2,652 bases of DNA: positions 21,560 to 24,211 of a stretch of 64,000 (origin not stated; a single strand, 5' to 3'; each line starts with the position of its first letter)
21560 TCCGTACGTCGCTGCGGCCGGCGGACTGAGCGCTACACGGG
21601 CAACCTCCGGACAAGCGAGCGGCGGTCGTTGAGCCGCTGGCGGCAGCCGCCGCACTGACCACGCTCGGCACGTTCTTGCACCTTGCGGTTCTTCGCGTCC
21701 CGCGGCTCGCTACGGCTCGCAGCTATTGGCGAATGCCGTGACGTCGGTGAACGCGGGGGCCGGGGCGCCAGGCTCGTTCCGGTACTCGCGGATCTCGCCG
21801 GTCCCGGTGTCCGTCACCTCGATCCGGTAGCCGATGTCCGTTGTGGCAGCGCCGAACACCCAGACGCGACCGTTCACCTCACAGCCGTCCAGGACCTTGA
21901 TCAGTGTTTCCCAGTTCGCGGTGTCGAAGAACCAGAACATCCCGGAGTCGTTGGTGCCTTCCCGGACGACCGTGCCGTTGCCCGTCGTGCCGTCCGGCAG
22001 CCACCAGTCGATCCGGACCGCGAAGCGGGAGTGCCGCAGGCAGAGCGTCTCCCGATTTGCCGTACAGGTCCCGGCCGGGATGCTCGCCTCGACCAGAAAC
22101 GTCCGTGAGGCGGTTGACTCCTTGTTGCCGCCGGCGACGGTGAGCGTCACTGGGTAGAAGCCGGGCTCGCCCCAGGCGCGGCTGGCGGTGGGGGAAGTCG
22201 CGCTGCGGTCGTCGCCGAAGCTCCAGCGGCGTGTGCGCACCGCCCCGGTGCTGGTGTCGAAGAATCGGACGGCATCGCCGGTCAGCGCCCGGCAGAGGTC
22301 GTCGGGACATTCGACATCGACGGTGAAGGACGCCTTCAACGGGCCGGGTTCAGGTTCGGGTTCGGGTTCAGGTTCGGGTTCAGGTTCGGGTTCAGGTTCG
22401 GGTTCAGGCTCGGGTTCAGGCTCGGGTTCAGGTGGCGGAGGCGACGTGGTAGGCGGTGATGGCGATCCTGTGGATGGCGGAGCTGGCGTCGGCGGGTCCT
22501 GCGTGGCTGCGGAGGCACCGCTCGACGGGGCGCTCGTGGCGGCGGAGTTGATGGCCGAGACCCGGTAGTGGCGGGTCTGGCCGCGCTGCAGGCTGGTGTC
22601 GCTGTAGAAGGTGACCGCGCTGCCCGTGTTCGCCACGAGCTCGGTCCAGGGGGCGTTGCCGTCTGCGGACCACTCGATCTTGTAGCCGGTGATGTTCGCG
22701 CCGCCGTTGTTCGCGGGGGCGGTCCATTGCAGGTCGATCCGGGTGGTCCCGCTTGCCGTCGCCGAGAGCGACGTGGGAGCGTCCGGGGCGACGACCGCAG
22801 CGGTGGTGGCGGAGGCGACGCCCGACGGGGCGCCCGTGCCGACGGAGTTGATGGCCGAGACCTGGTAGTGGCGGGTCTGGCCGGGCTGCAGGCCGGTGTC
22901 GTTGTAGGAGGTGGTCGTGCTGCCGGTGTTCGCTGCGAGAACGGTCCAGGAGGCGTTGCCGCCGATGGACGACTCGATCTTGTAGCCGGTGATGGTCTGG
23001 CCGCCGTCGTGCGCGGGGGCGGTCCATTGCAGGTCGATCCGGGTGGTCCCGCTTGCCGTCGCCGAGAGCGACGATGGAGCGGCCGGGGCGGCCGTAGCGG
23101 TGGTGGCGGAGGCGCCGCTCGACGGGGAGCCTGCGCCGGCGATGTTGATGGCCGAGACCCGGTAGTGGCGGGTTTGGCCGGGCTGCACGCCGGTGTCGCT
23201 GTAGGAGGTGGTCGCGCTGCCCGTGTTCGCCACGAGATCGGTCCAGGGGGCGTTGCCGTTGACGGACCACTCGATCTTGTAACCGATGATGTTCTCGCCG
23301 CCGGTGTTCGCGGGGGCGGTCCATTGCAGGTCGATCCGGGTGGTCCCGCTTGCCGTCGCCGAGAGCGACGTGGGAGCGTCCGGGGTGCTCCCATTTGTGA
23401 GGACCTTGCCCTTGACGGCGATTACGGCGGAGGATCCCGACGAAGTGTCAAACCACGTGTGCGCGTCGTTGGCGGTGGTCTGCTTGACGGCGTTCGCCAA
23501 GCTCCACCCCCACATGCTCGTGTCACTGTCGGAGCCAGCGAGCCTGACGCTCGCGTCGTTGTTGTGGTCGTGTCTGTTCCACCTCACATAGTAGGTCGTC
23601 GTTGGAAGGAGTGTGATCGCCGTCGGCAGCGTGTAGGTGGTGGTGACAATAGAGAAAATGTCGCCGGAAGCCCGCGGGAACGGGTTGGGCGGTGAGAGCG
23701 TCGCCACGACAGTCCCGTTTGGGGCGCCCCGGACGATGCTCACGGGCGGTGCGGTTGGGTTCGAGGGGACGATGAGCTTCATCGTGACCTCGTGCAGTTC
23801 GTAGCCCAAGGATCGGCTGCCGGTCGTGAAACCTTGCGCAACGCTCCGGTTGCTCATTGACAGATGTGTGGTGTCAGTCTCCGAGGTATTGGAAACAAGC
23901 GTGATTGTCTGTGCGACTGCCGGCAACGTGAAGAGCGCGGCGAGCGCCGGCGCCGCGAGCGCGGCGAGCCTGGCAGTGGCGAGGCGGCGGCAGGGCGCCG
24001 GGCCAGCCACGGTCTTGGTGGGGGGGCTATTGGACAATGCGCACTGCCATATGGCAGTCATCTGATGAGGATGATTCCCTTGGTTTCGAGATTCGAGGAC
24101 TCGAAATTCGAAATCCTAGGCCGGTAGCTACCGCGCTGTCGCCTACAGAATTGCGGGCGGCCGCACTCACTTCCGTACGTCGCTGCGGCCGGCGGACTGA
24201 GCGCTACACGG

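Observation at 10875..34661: Six-gene, same-strand array of secreted FN3 / PKD / Cys-rich-CTD paralogs (~24 kb, ~40 FN3 modules)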

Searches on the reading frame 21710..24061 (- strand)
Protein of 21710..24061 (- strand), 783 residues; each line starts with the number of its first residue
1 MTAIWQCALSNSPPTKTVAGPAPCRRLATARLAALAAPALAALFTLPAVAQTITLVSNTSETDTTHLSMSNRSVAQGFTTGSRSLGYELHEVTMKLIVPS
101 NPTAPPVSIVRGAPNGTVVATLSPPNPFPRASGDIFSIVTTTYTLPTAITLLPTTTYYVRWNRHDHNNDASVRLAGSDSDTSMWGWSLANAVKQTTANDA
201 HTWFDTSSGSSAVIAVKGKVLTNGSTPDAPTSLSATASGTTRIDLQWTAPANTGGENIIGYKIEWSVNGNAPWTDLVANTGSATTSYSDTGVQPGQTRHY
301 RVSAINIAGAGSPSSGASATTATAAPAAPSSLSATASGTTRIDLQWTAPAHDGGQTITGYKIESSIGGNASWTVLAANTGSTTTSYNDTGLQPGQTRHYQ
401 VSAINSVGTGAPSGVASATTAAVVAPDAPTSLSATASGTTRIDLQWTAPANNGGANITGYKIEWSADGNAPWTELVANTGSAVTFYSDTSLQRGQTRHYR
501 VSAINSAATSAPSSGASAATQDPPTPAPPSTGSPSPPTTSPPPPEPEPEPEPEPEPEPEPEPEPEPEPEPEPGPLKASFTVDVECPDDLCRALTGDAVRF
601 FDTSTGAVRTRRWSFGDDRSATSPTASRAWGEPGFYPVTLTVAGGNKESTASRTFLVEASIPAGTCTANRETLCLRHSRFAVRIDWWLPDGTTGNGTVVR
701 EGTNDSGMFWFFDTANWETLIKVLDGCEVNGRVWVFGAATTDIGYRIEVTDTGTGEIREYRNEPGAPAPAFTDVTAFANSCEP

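Call 7: search_protein_families(library=pfam, proteins=[window:21710-24061:-], max_evalue=0.1)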
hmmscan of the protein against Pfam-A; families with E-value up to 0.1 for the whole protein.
window:21710-24061:- (783 aa): 11 families
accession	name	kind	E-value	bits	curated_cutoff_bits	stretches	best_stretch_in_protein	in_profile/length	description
PF00041.27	fn3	-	4e-32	110.7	25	3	328-417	2-82/84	Fibronectin type III domain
PF25059.1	FN3_DSCAM-DSCAML_C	-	3.3e-11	43.8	39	2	252-324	14-84/89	DSCAM/DSCAML C-terminal Fn3-like domain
PF25788.1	Ig_Rha78A_N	-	1.4e-10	41.8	27.4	2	438-516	16-97/105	Rha78A-like, N-terminal immunoglobulin domain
PF18911.6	PKD_4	-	6.2e-09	36.2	27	1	600-655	26-81/85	PKD domain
PF05887.16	Trypan_PARP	-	1.4e-07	32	100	1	520-574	57-113/134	Procyclic acidic repetitive protein (PARP)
PF22633.2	F5_F8_type_C_2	-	7.6e-06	26.9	27.8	0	241-301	33-90/91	NedA-like, galactose-binding domain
PF00801.26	PKD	-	1.7e-05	25.1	23.5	1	597-656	16-79/80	PKD domain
PF25300.1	Fn3_Dep-1_3rd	-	0.0007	19.9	26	0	232-297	2-64/85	Dep-1 third Fn3-like domain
PF16655.11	PhoD_N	-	0.0054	17.7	30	0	374-403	49-78/90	PhoD-like phosphatase, N-terminal domain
PF16031.10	TonB_N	-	0.0061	17.6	33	1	517-576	20-80/138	TonB polyproline region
PF14292.12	SusE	-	0.013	16.2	25.2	0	230-288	22-78/106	SusE outer membrane protein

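Call 8: search_protein_families(library=ncbifam, proteins=[window:21710-24061:-], max_evalue=0.1)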
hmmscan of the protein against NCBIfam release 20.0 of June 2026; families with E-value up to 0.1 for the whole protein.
window:21710-24061:- (783 aa): 7 families
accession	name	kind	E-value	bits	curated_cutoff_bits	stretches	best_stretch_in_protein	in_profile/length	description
NF041611.1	exoglucan_CbhB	equivalog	4.6e-12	44.8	1950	2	317-526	697-891/997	exoglucanase CbhB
NF037973.1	metallo_SslE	exception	2.1e-07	28.7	3000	1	502-579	13-93/1519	lipoprotein metalloprotease SslE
NF011521.0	PRK14960.1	equivalog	0.00046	18.7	1228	1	505-574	383-444/702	DNA polymerase III subunit gamma/tau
TIGR04526.1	predic_Ig_block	subfamily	0.014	14.3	150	1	504-571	52-117/693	putative immunoglobulin-blocking virulence protein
NF033845.1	MSCRAMM_ClfB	exception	0.023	12.7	999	1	532-573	541-583/871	MSCRAMM family adhesin clumping factor ClfB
NF058629.1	PA0111_fam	equivalog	0.071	13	230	0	683-747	27-92/180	PA_0111/PP_0108 family redox-active disulfide protein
TIGR03354.1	VI_FHA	hypoth_equivalog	0.099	12.4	120.25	0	507-568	162-226/420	type VI secretion system-associated FHA domain protein TagH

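Call 32: find_encoding_contigs(protein=window:21710-24061:-, flank=2000, max_places=4)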
Protein window:21710-24061:- (783 aa): no gene with exactly this product is on record in the collection.
